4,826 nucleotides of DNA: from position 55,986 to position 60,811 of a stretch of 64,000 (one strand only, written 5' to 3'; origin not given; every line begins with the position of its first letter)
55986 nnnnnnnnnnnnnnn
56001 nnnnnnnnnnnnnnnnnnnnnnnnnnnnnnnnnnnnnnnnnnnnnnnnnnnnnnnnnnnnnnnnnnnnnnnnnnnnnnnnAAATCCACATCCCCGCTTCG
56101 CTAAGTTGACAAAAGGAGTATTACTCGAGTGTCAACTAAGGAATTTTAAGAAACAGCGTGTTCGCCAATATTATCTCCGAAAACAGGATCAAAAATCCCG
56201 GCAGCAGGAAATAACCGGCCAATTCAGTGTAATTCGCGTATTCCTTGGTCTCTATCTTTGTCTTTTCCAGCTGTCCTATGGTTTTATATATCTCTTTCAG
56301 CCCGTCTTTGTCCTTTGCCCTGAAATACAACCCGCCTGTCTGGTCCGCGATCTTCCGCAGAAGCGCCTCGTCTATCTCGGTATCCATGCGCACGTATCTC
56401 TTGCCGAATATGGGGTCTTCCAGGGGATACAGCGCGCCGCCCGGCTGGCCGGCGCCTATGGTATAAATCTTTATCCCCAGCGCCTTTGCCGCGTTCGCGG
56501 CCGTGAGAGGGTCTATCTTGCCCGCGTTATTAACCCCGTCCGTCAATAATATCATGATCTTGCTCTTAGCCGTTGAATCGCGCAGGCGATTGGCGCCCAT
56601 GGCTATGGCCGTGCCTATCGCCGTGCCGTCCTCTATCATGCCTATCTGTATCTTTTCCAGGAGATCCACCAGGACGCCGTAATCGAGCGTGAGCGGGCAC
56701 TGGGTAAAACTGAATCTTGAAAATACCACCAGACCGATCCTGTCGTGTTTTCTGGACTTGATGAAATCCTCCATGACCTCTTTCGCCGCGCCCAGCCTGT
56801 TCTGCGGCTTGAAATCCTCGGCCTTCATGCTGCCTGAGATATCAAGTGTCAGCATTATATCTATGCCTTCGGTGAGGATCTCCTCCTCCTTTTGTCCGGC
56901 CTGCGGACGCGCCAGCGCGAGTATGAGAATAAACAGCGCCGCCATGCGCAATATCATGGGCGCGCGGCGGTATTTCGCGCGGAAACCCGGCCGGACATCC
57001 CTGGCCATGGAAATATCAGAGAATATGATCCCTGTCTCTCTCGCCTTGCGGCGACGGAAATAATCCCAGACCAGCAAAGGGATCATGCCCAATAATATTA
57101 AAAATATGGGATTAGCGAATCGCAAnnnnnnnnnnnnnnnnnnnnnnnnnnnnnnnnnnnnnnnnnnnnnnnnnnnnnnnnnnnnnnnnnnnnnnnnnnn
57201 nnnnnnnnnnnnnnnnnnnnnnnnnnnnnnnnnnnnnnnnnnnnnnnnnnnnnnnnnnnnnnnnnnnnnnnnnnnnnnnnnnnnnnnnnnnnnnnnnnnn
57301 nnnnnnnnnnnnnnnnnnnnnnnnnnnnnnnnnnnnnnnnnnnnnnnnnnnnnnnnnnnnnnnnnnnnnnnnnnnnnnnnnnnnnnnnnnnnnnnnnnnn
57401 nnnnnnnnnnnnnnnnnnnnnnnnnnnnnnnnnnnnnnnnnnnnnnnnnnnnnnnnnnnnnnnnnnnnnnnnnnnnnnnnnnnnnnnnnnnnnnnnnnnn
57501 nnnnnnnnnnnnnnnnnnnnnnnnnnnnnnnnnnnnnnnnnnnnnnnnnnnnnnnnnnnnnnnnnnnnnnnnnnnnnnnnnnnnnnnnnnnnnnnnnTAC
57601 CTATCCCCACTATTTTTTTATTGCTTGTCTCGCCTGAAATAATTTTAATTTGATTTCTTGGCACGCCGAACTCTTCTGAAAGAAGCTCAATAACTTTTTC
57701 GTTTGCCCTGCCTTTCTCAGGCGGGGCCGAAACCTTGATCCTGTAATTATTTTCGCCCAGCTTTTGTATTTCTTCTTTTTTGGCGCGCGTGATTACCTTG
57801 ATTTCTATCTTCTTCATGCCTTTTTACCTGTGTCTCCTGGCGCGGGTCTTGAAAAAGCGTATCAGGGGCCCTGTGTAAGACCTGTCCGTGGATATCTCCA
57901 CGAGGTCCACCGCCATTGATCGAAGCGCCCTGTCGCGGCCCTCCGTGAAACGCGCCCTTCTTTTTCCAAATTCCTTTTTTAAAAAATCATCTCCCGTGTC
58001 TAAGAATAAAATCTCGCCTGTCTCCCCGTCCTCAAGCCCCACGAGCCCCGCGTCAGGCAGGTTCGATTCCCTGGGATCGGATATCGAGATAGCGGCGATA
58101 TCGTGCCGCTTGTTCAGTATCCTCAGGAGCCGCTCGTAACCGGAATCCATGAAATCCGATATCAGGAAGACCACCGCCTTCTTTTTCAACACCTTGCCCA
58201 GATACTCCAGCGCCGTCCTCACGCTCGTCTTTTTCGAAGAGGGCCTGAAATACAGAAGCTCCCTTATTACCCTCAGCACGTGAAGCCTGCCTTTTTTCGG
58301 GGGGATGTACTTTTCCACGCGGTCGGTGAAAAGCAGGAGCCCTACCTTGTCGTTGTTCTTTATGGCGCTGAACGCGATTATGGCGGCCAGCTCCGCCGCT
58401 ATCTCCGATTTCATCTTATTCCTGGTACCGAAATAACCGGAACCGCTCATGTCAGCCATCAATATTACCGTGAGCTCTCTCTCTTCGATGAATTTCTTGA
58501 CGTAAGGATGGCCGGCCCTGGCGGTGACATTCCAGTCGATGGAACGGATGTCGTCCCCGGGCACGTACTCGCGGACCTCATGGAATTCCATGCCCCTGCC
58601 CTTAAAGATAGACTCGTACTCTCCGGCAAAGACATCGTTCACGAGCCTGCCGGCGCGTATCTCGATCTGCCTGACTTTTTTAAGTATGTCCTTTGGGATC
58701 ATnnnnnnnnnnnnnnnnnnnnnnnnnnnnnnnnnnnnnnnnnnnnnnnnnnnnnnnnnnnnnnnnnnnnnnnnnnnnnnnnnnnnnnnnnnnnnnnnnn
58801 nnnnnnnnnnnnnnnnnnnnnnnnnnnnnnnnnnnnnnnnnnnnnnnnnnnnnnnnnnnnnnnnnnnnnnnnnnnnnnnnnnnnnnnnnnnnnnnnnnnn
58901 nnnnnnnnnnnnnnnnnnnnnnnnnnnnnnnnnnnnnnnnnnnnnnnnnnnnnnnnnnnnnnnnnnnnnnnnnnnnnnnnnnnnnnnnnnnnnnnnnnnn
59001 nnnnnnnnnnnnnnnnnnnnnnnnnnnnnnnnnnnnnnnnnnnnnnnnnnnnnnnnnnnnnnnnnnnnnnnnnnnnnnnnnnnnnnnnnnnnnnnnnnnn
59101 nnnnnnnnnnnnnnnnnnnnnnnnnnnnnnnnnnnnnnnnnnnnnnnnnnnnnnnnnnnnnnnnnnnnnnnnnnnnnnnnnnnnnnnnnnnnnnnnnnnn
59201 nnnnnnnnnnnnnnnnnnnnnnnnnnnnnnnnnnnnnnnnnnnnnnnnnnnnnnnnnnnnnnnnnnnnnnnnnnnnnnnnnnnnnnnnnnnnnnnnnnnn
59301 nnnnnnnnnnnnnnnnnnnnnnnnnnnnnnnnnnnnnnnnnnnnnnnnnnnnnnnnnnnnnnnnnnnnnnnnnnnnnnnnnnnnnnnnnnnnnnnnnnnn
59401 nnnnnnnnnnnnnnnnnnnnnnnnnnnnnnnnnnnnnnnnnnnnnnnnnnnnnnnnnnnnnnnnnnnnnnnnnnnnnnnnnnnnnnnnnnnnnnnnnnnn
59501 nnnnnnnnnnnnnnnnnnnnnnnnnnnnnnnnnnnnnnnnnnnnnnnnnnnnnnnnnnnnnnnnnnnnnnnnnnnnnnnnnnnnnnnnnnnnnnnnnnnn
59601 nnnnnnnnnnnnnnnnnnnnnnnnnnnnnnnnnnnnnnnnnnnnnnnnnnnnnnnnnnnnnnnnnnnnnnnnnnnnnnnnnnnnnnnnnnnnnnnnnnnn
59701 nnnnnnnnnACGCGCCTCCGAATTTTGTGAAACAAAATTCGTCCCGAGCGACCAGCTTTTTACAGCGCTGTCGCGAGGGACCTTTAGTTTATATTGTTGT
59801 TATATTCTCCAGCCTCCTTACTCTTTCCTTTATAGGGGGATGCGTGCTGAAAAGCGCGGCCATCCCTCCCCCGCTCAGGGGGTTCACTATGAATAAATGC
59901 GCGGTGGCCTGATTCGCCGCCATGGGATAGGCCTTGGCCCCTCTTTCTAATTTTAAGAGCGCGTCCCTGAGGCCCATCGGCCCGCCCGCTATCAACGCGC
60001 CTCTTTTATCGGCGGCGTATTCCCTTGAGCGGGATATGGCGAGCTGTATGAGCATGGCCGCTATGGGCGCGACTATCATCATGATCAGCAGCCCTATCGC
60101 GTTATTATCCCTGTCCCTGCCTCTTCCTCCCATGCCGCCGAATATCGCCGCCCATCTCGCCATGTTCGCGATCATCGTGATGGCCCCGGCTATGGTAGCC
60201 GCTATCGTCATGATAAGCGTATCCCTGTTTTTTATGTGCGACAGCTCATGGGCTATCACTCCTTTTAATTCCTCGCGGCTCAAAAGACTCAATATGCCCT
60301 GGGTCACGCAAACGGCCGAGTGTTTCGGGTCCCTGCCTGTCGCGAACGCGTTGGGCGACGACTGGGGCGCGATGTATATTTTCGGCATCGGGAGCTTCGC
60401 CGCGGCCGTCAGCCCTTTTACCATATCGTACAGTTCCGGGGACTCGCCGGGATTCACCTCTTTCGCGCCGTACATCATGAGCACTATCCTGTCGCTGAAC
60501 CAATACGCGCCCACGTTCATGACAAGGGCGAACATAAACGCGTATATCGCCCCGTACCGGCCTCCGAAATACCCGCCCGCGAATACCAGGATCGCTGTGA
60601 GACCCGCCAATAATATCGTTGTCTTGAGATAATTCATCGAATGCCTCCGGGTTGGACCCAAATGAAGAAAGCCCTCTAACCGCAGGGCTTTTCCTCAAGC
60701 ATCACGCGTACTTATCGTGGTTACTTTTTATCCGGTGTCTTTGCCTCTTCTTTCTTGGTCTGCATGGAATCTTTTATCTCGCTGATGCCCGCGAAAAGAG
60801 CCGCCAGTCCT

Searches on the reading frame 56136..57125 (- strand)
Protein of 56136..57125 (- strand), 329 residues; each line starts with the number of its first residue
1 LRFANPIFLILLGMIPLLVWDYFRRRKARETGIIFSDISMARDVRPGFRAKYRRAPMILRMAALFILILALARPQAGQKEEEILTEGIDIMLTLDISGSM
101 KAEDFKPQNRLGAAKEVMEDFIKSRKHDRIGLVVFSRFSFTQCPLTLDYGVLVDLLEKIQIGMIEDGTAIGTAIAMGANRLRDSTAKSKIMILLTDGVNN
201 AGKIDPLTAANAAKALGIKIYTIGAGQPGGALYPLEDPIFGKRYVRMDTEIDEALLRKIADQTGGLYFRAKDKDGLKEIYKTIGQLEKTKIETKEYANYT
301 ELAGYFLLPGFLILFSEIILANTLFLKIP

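Call 38: search_protein_families(library=pfam, proteins=[window:56136-57125:-], max_evalue=0.00001)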
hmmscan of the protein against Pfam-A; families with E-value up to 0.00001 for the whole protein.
window:56136-57125:- (329 aa): 4 families
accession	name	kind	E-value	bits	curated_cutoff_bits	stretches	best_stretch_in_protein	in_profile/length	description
PF00092.34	VWA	-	8.7e-24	85.1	23.8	1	89-281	1-173/174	von Willebrand factor type A domain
PF13519.12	VWA_2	-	6e-18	65.9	27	1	90-197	1-106/107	von Willebrand factor type A domain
PF07584.16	BatA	-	1.5e-11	44.9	25.9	1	1-74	1-77/77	Aerotolerance regulator N-terminal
PF06707.17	DUF1194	-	8.6e-06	25.6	27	0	90-221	6-150/206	Protein of unknown function (DUF1194)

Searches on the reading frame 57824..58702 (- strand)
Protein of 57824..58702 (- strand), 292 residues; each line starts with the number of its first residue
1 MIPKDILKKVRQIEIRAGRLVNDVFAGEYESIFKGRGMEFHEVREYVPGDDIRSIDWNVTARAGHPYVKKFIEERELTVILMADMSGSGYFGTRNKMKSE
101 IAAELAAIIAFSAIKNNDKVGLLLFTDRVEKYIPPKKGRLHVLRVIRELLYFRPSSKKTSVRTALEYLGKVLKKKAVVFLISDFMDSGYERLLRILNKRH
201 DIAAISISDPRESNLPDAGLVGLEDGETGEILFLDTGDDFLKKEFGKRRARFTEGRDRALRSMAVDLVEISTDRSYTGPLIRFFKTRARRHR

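Call 38: search_protein_families(library=pfam, proteins=[window:57824-58702:-], max_evalue=0.00001)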
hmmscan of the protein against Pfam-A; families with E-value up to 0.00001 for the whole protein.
window:57824-58702:- (292 aa): 2 families
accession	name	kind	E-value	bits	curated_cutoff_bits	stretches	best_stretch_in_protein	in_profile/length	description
PF01882.25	DUF58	-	1.2e-82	276.7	23.4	1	42-250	1-211/216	Protein of unknown function DUF58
PF13519.12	VWA_2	-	1.3e-15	58.4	27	1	79-184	1-106/107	von Willebrand factor type A domain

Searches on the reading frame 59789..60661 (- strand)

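Call 45: search_protein_families(library=pfam, proteins=[window:59789-60661:-], max_evalue=0.00001)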
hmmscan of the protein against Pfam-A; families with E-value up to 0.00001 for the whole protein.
window:59789-60661:- (290 aa): 1 family
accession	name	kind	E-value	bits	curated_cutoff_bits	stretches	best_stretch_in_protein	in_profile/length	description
PF01435.24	Peptidase_M48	-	8.6e-35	120.7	20.3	1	74-287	4-185/186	Peptidase family M48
